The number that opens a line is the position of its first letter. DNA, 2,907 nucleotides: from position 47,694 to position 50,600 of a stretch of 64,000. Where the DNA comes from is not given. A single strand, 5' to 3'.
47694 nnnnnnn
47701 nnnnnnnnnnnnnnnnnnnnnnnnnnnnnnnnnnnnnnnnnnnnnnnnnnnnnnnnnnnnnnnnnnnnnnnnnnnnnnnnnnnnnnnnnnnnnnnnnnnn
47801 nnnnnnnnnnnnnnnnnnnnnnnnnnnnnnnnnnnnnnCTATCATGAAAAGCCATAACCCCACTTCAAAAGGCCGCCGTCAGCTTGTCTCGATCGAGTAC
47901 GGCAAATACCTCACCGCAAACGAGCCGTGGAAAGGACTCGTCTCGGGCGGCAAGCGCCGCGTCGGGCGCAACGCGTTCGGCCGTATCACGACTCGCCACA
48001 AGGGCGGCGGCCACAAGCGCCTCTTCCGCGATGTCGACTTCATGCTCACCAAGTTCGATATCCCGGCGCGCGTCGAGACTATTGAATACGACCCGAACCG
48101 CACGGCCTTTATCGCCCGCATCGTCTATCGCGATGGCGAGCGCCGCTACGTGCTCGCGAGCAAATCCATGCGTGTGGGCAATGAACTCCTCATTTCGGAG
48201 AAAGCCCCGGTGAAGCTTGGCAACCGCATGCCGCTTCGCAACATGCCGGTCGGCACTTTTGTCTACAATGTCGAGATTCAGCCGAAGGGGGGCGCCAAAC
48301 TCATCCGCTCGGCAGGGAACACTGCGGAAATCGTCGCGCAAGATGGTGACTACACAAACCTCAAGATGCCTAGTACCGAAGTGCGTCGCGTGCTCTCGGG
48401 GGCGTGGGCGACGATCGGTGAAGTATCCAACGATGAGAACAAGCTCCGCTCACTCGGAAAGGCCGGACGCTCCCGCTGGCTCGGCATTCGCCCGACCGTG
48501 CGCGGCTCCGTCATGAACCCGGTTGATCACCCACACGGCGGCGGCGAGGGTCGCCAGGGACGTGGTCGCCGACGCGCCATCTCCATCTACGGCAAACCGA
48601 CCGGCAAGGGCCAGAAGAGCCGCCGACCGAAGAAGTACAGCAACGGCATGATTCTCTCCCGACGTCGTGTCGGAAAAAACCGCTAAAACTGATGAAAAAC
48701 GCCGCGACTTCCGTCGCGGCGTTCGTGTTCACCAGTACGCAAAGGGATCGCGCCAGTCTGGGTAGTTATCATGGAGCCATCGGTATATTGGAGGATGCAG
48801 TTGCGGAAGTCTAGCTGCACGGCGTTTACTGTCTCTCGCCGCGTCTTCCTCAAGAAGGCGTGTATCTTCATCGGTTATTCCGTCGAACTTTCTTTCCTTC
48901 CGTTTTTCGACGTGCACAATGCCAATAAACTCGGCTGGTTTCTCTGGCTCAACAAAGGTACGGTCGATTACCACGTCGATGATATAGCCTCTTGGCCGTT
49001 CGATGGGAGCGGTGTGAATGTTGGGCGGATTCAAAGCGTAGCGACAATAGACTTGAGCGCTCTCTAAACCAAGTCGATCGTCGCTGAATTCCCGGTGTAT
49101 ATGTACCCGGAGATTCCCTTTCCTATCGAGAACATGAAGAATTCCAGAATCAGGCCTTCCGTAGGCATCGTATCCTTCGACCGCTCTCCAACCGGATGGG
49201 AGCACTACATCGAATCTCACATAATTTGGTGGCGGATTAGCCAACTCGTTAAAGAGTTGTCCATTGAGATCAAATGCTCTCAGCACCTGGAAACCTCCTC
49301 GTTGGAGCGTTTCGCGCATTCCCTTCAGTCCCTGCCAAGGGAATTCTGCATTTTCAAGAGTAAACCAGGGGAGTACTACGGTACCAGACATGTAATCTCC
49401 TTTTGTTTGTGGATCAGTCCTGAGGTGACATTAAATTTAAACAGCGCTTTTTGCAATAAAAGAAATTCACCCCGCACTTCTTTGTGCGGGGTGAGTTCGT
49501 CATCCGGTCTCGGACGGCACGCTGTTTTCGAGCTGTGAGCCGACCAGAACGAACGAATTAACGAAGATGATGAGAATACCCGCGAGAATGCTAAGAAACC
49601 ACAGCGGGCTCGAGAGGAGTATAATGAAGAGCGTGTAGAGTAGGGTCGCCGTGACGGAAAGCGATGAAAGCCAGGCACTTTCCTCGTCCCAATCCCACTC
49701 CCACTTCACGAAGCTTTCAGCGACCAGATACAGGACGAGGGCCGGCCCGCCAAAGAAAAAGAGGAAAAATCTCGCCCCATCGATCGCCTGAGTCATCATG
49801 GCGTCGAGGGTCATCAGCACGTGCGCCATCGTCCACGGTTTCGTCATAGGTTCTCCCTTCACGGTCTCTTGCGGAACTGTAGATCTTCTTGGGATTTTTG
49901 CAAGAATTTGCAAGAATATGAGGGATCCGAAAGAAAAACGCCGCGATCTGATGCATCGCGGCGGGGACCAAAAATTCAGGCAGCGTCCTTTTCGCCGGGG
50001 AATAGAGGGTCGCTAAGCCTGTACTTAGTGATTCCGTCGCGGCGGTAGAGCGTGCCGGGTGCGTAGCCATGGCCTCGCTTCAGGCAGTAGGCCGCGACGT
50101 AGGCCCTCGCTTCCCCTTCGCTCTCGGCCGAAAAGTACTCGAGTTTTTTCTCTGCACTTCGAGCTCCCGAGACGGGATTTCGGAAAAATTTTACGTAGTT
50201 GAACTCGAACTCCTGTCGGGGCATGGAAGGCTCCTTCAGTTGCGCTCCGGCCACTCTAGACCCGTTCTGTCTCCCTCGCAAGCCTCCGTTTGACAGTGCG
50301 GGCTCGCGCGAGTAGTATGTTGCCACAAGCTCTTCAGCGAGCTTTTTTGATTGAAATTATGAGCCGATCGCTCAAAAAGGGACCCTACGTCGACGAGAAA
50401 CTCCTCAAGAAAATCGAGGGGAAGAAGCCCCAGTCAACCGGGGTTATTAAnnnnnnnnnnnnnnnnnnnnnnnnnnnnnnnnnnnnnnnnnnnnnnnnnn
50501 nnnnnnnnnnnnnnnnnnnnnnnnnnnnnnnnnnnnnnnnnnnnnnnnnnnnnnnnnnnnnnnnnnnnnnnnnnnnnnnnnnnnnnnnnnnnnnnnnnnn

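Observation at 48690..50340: A 1.6-kb minus-strand three-gene insert between rplB and rpsS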

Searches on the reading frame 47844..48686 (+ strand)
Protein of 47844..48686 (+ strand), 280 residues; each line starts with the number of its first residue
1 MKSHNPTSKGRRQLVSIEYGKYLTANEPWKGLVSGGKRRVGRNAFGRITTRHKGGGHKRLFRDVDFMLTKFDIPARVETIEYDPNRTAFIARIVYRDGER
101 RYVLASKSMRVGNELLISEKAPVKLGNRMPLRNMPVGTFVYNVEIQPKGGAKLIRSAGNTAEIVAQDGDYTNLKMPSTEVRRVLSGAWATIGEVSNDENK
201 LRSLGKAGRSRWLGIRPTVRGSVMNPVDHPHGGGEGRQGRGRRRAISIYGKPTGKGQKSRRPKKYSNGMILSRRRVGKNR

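Call 7: search_protein_families(library=pfam, proteins=[window:47844-48686:+], max_evalue=1)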
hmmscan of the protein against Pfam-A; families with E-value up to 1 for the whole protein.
window:47844-48686:+ (280 aa): 3 families
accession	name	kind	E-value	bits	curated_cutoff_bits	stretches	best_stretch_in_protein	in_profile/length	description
PF03947.24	Ribosomal_L2_C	-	1.4e-49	167.7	33.7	1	125-246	2-122/126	Ribosomal Proteins L2, C-terminal domain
PF00181.30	Ribosomal_L2_N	-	1.7e-29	102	23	1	41-115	1-75/77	Ribosomal Proteins L2, RNA binding N-terminal domain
PF10989.13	DUF2808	-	0.23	11.9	25.3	1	72-158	47-140/146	Protein of unknown function (DUF2808)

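Call 22: search_protein_families(library=pfam, proteins=[L002:5596-5853:-, L002:5202-5483:-, L002:4756-5145:-, L002:1716-2135:-], max_evalue=0.1)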
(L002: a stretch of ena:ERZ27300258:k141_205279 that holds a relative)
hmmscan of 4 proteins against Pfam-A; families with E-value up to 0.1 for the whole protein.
L002:5596-5853:- (85 aa): 0 families

L002:5202-5483:- (93 aa): 0 families

L002:4756-5145:- (129 aa): 0 families

L002:1716-2135:- (139 aa): 0 families

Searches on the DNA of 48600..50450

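Call 89: search_rna_families(source=window, start=48600, end=50450, threshold=evalue, max_evalue=1)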
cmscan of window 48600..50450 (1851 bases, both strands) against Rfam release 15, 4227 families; matches with E-value up to 1: 1.
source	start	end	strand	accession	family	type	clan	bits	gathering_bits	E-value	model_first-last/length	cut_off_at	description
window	49451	49491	-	RF02401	ClpQY_promoter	Cis-reg;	-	20.6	42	0.12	1-39/57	no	ClpQY promoter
